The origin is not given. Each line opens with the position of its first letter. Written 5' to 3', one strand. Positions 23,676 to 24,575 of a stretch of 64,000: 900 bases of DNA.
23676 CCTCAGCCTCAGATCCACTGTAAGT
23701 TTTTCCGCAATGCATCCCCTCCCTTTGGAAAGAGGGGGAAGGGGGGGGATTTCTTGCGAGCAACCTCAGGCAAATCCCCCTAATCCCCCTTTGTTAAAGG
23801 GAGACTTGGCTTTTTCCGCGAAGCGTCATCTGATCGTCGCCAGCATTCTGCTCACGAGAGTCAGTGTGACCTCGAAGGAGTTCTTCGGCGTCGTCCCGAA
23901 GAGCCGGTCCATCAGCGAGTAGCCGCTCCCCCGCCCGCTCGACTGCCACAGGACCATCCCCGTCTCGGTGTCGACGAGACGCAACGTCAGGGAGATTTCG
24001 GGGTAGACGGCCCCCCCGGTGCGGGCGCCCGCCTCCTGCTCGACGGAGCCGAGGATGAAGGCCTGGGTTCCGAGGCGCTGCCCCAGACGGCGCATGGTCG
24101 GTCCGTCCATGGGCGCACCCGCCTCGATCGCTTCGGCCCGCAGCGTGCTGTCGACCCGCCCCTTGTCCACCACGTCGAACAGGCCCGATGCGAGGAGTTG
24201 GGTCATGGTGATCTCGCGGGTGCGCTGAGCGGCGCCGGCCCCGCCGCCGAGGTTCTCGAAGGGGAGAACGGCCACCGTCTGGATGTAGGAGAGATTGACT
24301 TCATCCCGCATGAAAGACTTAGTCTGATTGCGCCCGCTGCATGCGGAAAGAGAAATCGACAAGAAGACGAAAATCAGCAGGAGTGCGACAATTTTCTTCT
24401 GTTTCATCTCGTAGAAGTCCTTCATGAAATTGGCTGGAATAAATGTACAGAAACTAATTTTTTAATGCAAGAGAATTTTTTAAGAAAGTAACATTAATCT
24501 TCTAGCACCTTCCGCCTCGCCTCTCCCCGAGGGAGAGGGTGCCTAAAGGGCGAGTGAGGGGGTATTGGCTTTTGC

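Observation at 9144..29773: A 20.6-kb single-strand supercluster embeds OmcS-type cytochromes with giant multihemes, beta-propellers, a chaperone and an outer-membrane module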

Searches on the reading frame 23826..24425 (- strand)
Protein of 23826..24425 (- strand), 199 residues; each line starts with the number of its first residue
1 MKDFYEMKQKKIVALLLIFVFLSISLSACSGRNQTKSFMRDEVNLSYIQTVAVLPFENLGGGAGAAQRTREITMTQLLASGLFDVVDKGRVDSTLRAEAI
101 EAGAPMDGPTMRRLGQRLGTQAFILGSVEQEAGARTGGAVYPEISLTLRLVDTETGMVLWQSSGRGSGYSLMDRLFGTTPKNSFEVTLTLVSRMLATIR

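Call 4: search_protein_families(library=pfam, proteins=[window:23826-24425:-], max_evalue=0.01)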
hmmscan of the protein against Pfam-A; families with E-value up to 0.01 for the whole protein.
window:23826-24425:- (199 aa): 5 families
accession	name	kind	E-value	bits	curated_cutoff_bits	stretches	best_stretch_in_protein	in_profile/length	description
PF13036.11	LpoB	-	1.1e-06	29.1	22.3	1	75-163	56-144/147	Peptidoglycan-synthase activator LpoB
PF03783.19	CsgG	-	1.4e-05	24.9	20.8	1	65-167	36-151/210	Curli production assembly/transport component CsgG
PF04052.18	TolB_N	-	0.00025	21.6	22.4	1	50-97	14-61/106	TolB amino-terminal domain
PF05643.16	GNA1162-like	-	0.0036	17.3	25.9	1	73-167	35-129/185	Putative lipoprotein GNA1162-like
PF13590.11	DUF4136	-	0.0099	16.8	32.8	0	132-169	92-129/152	Domain of unknown function (DUF4136)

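Call 35: find_homologous_proteins(query=A2, max_evalue=0.001)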
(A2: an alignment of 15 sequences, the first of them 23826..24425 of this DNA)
Query A2 (15 sequences) (199 aa, profile of the alignment): 409 proteins with E <= 0.001 among 8000 candidates; the best 120 are listed.
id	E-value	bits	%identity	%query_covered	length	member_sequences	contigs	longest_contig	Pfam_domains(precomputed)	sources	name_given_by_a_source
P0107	2.1e-84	300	52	92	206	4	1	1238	-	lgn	-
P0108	2.9e-84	299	49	96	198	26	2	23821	-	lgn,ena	-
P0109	1.1e-82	294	47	96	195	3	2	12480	-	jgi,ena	-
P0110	4.3e-82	292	57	88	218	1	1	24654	PF13036.12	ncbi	-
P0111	2.2e-81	290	70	86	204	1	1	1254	PF13036.12,PF03783.21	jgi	jgi:curli biogenesis system outer membrane secretion channel CsgG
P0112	3.8e-81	289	54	94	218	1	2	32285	PF13036.12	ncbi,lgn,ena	-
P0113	5.0e-81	289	53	96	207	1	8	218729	PF13036.12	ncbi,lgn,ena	-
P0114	3.0e-80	286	50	92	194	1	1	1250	PF05643.17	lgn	-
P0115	3.2e-80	286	79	97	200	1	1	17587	-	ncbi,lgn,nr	ncbi:MAG: hypothetical protein IH614_16120 [Desulfuromonadales bacterium]|nr:hypothetical protein [D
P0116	4.7e-80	285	50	94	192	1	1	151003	PF13036.12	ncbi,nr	ncbi:MAG: hypothetical protein SCH71_06245 [Desulfobulbaceae bacterium]|nr:hypothetical protein [Des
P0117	5.9e-80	285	70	97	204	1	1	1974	PF13036.12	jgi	jgi:TolB-like protein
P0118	7.8e-80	285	100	100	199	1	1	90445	PF13036.12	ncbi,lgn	-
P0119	1.2e-79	284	47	96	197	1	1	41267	PF13036.12,PF05643.17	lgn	-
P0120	1.6e-79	284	85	97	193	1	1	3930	-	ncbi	-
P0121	2.0e-79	283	50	91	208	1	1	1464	-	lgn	-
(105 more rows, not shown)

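Call 68: predict_structure(alignment_id=A4)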
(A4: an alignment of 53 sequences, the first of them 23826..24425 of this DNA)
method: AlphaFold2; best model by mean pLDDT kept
length: 199 residues; sequences in the alignment: 53
mean_pLDDT: 92.3   pTM: 0.82
mean pLDDT of the five models: 92.3, 91.9, 91.8, 91.0, 90.2
residues with pLDDT >= 90: 150; 70-90: 45; 50-70: 4; < 50: 0
segments of 3 or more residues with pLDDT < 50: none
pLDDT, mean of each block of 10 residues (from residue 1): 84 96 84 82 93 96 92 97 97 95 88 97 97 82 96 96 95 89 96 94
secondary structure, 60 per line:
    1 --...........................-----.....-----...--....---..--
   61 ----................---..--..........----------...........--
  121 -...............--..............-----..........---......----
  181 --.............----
elements in order: H3-29 E35-39 E50-53 H65-80 H88-97 H108-118 E122-136 E139-152 E158-167 H171-176 H183-195

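Call 70: fold_search(model_id=the predicted structure, library=pdb)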
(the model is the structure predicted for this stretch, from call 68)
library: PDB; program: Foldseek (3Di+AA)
matches with E <= 10: 1017; with E <= 0.001: 46
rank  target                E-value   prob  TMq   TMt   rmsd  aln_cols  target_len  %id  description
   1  5t0z_D                5.5e-11  1.00  0.60  0.75   4.5       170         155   19  PelC from Geobacter metallireducens (released 2017-03-15)
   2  5t0z_A                6.3e-11  1.00  0.60  0.74   4.3       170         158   17  PelC from Geobacter metallireducens (released 2017-03-15)
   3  5t0z_B                6.7e-11  1.00  0.61  0.75   4.0       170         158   17  PelC from Geobacter metallireducens (released 2017-03-15)
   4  5t0z_C                6.7e-11  1.00  0.60  0.75   4.3       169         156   16  PelC from Geobacter metallireducens (released 2017-03-15)
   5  5t10_B                4.5e-10  1.00  0.55  0.76   4.2       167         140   18  PelC dodecamer from Paraburkholderia phytofirmans, space group P6 (released 2017-03-15)
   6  5t10_C                9.5e-10  1.00  0.56  0.78   4.1       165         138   19  PelC dodecamer from Paraburkholderia phytofirmans, space group P6 (released 2017-03-15)
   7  5t11_E                1.1e-09  1.00  0.54  0.75   4.6       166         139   19  PelC L103M dodecamer from Paraburkholderia phytofirmans, space group C2 (released 2017-03-15)
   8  5t11_I                1.2e-09  1.00  0.58  0.83   3.6       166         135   20  PelC L103M dodecamer from Paraburkholderia phytofirmans, space group C2 (released 2017-03-15)
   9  5t11_F                1.5e-09  1.00  0.55  0.78   4.2       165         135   19  PelC L103M dodecamer from Paraburkholderia phytofirmans, space group C2 (released 2017-03-15)
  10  5t11_B                2.3e-09  1.00  0.53  0.72   5.3       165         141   19  PelC L103M dodecamer from Paraburkholderia phytofirmans, space group C2 (released 2017-03-15)
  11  5t10_A                3.0e-09  1.00  0.53  0.78   4.2       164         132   18  PelC dodecamer from Paraburkholderia phytofirmans, space group P6 (released 2017-03-15)
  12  5t11_H                5.3e-09  1.00  0.55  0.78   4.0       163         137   19  PelC L103M dodecamer from Paraburkholderia phytofirmans, space group C2 (released 2017-03-15)
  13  5t11_C                5.6e-09  1.00  0.57  0.82   3.7       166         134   19  PelC L103M dodecamer from Paraburkholderia phytofirmans, space group C2 (released 2017-03-15)
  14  5t11_G                9.3e-09  1.00  0.53  0.74   5.0       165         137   19  PelC L103M dodecamer from Paraburkholderia phytofirmans, space group C2 (released 2017-03-15)
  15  5t11_A                1.1e-08  1.00  0.56  0.80   3.6       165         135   19  PelC L103M dodecamer from Paraburkholderia phytofirmans, space group C2 (released 2017-03-15)
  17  5t11_K                1.4e-08  1.00  0.54  0.79   3.9       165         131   20  PelC L103M dodecamer from Paraburkholderia phytofirmans, space group C2 (released 2017-03-15)
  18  5t11_D                1.6e-08  1.00  0.55  0.80   3.3       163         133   19  PelC L103M dodecamer from Paraburkholderia phytofirmans, space group C2 (released 2017-03-15)
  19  9h80_A                1.8e-08  1.00  0.56  0.71   5.2       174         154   17  Structure of the outer membrane exopolysaccharide transporter PelBC (released 2025-06-11)
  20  5t11_L                2.9e-08  1.00  0.55  0.77   4.4       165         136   19  PelC L103M dodecamer from Paraburkholderia phytofirmans, space group C2 (released 2017-03-15)
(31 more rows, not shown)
